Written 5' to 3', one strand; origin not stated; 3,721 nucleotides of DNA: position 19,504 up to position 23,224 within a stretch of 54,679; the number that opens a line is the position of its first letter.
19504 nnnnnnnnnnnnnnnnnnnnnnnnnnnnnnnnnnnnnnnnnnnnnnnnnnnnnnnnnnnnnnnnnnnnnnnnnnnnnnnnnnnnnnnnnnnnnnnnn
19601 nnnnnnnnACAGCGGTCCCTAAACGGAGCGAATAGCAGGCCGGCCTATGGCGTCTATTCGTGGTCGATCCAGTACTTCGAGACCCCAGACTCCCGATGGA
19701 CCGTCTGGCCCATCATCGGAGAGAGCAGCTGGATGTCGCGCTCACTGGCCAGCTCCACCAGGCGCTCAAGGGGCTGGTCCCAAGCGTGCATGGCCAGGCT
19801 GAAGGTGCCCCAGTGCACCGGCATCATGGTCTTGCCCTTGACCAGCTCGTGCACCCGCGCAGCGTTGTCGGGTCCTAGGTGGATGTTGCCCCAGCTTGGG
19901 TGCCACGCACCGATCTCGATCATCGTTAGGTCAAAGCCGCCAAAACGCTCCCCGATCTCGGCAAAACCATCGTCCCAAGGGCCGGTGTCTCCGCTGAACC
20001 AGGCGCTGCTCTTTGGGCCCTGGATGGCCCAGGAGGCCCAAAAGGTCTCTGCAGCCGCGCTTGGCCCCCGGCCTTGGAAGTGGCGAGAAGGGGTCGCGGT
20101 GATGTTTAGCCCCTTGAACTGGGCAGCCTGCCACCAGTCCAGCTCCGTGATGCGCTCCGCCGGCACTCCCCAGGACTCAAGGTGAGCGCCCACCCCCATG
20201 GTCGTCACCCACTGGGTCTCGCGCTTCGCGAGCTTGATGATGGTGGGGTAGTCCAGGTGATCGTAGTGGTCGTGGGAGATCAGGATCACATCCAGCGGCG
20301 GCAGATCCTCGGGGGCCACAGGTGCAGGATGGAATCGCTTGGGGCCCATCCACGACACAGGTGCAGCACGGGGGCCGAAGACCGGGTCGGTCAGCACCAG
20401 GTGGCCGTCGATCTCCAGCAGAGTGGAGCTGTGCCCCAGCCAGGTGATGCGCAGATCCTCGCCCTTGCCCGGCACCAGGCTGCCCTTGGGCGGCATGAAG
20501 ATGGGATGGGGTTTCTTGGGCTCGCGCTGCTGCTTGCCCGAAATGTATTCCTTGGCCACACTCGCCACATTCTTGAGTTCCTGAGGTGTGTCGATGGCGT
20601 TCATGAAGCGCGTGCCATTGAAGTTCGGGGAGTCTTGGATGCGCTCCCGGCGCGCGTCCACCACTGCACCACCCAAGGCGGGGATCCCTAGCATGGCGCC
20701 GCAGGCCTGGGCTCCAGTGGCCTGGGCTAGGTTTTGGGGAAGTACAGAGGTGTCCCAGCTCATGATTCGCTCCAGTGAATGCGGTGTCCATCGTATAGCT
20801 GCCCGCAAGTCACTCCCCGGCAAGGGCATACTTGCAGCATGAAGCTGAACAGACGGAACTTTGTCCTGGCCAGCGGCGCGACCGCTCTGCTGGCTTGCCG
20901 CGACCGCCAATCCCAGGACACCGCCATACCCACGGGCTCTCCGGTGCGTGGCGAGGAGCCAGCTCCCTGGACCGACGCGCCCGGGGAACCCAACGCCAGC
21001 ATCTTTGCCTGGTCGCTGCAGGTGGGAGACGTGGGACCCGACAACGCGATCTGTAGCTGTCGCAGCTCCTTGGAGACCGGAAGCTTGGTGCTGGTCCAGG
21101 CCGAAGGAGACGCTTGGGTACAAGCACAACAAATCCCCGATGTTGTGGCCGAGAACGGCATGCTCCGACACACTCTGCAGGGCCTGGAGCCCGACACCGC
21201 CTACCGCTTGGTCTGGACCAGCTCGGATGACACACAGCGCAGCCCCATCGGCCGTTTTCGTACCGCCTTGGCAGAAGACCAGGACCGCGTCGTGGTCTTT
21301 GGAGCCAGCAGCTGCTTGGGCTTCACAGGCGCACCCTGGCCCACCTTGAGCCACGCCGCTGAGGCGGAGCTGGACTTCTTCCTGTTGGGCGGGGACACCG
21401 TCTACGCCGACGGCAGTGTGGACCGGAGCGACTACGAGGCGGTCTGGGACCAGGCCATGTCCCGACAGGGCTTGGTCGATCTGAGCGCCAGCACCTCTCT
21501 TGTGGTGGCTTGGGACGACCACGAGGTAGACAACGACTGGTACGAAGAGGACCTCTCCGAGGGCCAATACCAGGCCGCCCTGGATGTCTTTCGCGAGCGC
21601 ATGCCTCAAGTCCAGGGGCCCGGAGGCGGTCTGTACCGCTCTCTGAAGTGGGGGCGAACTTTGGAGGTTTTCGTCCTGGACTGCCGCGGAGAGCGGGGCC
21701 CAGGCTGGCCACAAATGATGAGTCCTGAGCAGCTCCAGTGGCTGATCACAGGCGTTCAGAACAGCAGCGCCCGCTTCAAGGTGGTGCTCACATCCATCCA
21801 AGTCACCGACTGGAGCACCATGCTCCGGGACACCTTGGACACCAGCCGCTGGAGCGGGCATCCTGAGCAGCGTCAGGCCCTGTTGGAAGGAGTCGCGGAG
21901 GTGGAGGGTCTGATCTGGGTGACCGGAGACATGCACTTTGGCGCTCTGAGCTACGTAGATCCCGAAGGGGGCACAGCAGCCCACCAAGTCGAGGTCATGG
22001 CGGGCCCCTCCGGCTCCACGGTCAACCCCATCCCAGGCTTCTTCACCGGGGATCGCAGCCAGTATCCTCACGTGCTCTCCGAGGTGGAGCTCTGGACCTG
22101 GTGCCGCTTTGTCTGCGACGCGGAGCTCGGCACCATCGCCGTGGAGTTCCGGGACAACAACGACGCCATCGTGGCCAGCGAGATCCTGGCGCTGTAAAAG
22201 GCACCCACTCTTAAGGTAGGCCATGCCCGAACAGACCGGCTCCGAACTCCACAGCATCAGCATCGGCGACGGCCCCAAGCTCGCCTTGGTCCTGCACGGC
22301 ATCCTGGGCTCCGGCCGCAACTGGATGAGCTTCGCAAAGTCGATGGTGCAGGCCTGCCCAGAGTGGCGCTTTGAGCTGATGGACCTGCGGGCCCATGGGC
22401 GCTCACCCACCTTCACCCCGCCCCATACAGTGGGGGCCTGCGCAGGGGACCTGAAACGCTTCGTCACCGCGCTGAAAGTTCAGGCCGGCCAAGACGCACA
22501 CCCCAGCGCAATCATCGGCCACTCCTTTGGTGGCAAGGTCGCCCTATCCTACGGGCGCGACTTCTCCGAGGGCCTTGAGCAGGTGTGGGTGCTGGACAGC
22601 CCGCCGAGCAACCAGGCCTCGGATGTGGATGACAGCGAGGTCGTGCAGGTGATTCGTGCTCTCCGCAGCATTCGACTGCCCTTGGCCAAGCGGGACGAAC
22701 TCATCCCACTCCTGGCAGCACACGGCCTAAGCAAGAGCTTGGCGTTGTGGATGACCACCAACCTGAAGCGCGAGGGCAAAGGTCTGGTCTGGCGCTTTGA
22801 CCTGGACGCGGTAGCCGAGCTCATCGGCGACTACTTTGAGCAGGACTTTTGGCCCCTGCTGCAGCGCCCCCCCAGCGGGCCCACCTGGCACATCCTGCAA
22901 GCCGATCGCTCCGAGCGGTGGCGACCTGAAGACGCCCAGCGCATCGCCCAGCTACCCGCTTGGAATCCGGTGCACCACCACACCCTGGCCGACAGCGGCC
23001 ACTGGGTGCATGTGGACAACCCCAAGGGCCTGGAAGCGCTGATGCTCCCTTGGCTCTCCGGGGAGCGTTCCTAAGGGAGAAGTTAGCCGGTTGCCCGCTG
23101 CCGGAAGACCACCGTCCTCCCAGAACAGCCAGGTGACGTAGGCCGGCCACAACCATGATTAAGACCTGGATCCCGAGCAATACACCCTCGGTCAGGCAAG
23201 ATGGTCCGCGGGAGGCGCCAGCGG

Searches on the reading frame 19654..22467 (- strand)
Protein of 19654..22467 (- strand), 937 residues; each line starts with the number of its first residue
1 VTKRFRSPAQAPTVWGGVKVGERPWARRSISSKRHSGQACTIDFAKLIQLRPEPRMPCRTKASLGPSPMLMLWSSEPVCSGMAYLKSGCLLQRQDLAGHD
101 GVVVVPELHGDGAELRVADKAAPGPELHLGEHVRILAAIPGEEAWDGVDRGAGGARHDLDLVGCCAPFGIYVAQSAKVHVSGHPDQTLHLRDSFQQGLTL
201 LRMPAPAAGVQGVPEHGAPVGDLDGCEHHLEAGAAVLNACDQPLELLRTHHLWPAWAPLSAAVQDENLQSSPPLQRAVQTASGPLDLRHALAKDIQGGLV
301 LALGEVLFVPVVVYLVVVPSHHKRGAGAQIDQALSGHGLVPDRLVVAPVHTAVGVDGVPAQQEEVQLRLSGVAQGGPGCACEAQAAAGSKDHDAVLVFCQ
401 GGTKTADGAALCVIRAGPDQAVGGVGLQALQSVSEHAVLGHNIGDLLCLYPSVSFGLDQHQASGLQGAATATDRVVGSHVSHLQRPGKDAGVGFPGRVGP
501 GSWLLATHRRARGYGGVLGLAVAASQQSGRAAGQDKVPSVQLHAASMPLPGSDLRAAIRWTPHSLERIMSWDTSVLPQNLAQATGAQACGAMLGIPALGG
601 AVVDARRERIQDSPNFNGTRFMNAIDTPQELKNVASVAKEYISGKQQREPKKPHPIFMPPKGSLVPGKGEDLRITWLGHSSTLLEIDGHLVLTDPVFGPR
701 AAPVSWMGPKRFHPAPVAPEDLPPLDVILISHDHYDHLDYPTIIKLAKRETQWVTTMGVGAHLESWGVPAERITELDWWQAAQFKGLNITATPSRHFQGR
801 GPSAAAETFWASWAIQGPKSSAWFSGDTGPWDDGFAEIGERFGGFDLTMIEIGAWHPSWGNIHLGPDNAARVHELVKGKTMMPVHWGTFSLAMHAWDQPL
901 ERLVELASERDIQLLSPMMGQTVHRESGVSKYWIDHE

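Call 7: search_protein_families(library=pfam, proteins=[window:19654-22467:-], max_evalue=0.001)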
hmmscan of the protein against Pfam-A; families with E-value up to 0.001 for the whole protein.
window:19654-22467:- (937 aa): 3 families
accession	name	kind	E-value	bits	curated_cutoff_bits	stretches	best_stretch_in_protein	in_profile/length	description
PF12706.13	Lactamase_B_2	-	2.9e-48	164.6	27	1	691-886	3-200/200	Beta-lactamase superfamily domain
PF13483.12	Lactamase_B_3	-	5.9e-14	52.8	24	1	673-885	1-160/160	Beta-lactamase superfamily domain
PF00753.33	Lactamase_B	-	4.3e-05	24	22.7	1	675-737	2-56/196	Metallo-beta-lactamase superfamily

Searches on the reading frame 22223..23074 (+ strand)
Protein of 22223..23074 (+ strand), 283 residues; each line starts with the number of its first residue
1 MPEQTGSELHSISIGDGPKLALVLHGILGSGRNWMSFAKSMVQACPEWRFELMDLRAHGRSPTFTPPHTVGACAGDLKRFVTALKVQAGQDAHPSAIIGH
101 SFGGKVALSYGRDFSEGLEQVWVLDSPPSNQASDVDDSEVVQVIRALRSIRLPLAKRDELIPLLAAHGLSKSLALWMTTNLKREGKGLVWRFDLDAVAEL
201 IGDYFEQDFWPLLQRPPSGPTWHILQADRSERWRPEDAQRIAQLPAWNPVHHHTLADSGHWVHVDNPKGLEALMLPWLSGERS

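Call 7: search_protein_families(library=pfam, proteins=[window:22223-23074:+], max_evalue=0.001)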
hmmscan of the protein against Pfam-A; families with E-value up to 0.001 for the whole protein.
window:22223-23074:+ (283 aa): 5 families
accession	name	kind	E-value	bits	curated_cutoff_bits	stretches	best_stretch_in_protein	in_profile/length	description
PF12697.13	Abhydrolase_6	-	3.6e-15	57.6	26.3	1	22-270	2-214/217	Alpha/beta hydrolase family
PF00561.26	Abhydrolase_1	-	2.5e-12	47.5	25.8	1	22-267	4-245/245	alpha/beta hydrolase fold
PF12146.15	Hydrolase_4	-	1.7e-08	34.5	27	1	22-147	8-129/239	Serine aminopeptidase, S33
PF07819.20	PGAP1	-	0.00013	22.2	24.3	0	96-137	94-138/233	PGAP1-like alpha/beta domain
PF00975.26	Thioesterase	-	0.00047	20.9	26.4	1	86-164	59-149/226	Thioesterase domain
